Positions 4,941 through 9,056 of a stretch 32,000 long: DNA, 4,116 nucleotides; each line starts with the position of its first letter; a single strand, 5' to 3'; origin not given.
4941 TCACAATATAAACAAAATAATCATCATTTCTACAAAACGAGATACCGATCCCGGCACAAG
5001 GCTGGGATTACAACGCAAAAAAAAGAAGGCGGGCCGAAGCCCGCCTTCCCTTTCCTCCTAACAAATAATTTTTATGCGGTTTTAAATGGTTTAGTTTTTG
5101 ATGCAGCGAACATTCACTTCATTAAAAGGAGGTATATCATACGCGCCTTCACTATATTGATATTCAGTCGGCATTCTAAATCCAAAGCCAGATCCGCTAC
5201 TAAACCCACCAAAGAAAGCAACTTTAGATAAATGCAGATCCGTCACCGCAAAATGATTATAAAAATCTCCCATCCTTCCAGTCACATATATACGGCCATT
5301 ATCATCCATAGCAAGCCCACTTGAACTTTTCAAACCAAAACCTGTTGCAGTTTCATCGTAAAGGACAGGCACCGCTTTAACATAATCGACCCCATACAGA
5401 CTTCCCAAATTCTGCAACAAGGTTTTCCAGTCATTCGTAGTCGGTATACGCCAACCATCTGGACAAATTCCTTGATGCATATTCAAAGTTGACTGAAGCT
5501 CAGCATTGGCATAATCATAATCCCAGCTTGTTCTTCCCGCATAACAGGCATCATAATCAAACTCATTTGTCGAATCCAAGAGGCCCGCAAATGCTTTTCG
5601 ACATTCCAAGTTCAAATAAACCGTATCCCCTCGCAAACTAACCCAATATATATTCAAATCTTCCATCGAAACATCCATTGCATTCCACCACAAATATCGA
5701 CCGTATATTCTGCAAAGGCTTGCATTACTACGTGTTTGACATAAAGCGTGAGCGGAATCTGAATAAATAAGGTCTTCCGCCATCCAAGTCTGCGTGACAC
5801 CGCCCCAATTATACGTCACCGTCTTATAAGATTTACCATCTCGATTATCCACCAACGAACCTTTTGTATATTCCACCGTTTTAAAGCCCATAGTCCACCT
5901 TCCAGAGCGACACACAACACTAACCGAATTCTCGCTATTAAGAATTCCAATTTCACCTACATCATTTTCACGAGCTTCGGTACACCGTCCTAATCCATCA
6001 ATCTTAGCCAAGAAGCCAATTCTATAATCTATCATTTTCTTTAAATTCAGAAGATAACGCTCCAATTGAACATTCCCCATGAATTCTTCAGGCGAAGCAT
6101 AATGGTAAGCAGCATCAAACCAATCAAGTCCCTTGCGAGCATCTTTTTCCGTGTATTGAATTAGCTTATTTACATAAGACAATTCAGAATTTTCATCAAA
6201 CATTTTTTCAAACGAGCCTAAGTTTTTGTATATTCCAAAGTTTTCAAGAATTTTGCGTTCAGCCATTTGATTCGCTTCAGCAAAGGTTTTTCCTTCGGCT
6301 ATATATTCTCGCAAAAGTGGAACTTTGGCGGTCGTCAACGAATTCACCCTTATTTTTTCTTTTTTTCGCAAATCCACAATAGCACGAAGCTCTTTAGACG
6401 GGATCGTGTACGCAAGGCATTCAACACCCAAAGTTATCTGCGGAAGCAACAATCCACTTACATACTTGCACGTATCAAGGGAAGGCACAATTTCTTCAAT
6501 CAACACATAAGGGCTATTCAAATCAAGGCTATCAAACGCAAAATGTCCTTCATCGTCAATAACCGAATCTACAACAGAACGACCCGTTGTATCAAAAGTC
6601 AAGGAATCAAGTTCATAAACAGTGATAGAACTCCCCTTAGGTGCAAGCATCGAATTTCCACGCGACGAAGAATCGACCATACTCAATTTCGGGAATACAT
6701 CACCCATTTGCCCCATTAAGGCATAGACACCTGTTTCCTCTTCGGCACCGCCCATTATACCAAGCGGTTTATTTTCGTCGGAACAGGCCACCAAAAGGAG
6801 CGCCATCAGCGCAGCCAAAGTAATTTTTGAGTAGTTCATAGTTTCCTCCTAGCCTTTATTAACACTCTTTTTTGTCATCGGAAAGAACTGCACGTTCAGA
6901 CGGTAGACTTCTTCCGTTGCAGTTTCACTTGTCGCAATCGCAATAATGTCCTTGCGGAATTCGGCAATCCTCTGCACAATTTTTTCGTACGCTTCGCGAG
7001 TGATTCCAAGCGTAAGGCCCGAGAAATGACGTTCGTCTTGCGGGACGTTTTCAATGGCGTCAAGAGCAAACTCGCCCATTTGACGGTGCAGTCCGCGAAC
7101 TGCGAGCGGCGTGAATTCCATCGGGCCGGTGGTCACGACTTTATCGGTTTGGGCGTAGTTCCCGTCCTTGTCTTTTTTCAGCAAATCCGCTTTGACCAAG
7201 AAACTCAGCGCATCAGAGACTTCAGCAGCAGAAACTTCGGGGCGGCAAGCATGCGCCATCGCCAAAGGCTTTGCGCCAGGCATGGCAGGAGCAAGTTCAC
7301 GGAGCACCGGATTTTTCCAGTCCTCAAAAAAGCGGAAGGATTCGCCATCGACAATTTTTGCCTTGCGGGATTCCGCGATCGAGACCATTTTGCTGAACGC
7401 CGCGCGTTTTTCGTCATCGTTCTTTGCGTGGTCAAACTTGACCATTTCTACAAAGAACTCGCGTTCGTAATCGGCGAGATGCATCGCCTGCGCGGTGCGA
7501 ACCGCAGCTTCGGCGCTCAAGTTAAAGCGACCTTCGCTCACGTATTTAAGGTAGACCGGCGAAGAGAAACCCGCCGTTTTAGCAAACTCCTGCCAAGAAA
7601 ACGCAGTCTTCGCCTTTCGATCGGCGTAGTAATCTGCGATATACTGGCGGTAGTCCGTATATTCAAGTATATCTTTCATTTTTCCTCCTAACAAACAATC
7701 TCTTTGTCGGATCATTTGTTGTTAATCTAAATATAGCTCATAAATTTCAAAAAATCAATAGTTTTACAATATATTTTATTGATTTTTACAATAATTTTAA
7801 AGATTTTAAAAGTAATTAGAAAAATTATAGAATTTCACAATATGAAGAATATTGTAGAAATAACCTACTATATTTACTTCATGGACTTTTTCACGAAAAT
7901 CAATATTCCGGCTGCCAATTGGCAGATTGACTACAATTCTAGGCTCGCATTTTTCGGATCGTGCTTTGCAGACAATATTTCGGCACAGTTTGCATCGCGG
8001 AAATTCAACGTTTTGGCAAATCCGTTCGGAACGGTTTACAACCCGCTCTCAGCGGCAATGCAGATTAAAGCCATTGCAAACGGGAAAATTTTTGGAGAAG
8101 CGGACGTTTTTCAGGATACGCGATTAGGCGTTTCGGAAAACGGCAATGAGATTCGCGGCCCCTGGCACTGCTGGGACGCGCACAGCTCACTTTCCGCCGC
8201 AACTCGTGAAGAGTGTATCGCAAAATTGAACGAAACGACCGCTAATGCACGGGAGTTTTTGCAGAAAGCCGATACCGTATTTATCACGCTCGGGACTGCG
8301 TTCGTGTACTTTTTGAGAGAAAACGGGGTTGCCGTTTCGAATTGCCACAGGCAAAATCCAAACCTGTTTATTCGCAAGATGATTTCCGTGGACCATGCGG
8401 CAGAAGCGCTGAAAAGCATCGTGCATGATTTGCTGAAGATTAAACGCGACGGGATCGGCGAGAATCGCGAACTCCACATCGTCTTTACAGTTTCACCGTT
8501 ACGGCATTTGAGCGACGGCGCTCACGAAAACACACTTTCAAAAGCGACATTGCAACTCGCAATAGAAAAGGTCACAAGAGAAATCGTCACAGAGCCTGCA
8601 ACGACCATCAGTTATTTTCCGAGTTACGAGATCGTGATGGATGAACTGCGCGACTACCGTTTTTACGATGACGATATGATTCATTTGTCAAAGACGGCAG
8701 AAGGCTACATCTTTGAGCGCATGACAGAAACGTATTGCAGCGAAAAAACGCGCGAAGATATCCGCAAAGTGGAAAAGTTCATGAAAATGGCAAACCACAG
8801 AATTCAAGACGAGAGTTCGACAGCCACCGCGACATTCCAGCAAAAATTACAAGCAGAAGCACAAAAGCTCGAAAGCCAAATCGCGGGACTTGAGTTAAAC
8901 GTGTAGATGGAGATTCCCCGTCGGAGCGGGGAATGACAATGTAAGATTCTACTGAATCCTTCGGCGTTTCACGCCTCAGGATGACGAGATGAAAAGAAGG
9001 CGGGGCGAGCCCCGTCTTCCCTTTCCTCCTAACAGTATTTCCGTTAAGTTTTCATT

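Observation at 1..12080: Tandem array of paralogous 'HTH regulator -> FISUMP surface lipoprotein' operons sharing promoter, leader and terminator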

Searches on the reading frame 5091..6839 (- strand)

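Call 5: search_protein_families(library=pfam, proteins=[window:5091-6839:-], max_evalue=0.01)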
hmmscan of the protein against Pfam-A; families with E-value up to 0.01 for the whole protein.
window:5091-6839:- (582 aa): 1 family
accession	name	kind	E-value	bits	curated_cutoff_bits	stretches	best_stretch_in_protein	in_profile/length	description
PF09603.15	Fib_succ_major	-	5.6e-10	40.2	33.9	1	349-531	5-155/187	Fibrobacter succinogenes major domain (Fib_succ_major)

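Call 6: search_protein_families(library=ncbifam, proteins=[window:5091-6839:-], max_evalue=0.01)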
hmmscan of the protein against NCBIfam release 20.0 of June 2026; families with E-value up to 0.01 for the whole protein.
window:5091-6839:- (582 aa): 1 family
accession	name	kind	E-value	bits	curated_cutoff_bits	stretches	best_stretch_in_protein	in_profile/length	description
TIGR02145.1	Fib_succ_major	domain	4.9e-23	82.7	41.65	1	328-582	1-176/176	FISUMP domain-containing protein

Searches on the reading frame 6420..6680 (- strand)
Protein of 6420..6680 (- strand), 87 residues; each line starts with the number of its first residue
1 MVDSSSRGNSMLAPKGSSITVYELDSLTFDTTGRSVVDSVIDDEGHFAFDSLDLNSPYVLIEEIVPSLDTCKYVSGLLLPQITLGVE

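Call 131: search_protein_families(library=pfam, proteins=[window:6420-6680:-], max_evalue=10)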
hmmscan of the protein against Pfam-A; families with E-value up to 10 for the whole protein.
window:6420-6680:- (87 aa): 1 family
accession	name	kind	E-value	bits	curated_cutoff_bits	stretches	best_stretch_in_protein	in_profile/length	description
PF19021.5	Cmr7A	-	0.026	14.7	27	1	17-79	25-85/197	CRISPR system CMR subunit Cmr7 1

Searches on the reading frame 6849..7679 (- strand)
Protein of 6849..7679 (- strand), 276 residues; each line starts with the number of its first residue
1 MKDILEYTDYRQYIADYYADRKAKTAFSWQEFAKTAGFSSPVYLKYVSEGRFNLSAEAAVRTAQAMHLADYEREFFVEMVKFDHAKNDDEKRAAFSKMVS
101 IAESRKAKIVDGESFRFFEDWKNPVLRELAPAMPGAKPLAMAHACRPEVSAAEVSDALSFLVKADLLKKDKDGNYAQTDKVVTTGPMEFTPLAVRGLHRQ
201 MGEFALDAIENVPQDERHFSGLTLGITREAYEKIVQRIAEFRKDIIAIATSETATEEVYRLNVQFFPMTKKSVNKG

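Call 5: search_protein_families(library=pfam, proteins=[window:6849-7679:-], max_evalue=0.01)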
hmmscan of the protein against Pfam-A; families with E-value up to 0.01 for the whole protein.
window:6849-7679:- (276 aa): 1 family
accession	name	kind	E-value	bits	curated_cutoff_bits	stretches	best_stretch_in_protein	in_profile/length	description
PF14394.12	DUF4423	-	5.7e-31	108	30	1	104-268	4-165/165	Domain of unknown function (DUF4423)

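Call 6: search_protein_families(library=ncbifam, proteins=[window:6849-7679:-], max_evalue=0.01)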
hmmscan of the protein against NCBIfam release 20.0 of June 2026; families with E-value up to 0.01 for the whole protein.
window:6849-7679:- (276 aa): 1 family
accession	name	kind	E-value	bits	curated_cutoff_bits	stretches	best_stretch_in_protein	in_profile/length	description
TIGR02147.1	Fsuc_second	paralog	2.3e-94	315.8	50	1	1-271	1-272/272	TIGR02147 family protein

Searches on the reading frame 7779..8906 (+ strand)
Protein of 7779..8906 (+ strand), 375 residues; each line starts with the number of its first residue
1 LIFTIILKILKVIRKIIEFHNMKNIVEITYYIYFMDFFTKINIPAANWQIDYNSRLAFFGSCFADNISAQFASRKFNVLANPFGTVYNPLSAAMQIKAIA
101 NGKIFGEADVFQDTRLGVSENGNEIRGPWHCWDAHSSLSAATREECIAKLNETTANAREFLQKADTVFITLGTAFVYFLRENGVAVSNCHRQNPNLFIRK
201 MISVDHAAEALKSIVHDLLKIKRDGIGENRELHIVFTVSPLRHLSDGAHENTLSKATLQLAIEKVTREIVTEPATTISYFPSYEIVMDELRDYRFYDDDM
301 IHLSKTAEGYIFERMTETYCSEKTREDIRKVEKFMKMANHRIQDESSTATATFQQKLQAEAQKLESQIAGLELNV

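Call 5: search_protein_families(library=pfam, proteins=[window:7779-8906:+], max_evalue=0.01)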
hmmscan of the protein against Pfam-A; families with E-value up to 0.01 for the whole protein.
window:7779-8906:+ (375 aa): 1 family
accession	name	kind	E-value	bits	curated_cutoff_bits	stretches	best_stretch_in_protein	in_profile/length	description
PF08885.17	GSCFA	-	5.6e-76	255.8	25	1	56-314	2-236/237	GSCFA family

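Call 6: search_protein_families(library=ncbifam, proteins=[window:7779-8906:+], max_evalue=0.01)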
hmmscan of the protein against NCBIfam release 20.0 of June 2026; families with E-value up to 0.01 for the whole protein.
window:7779-8906:+ (375 aa): 0 families
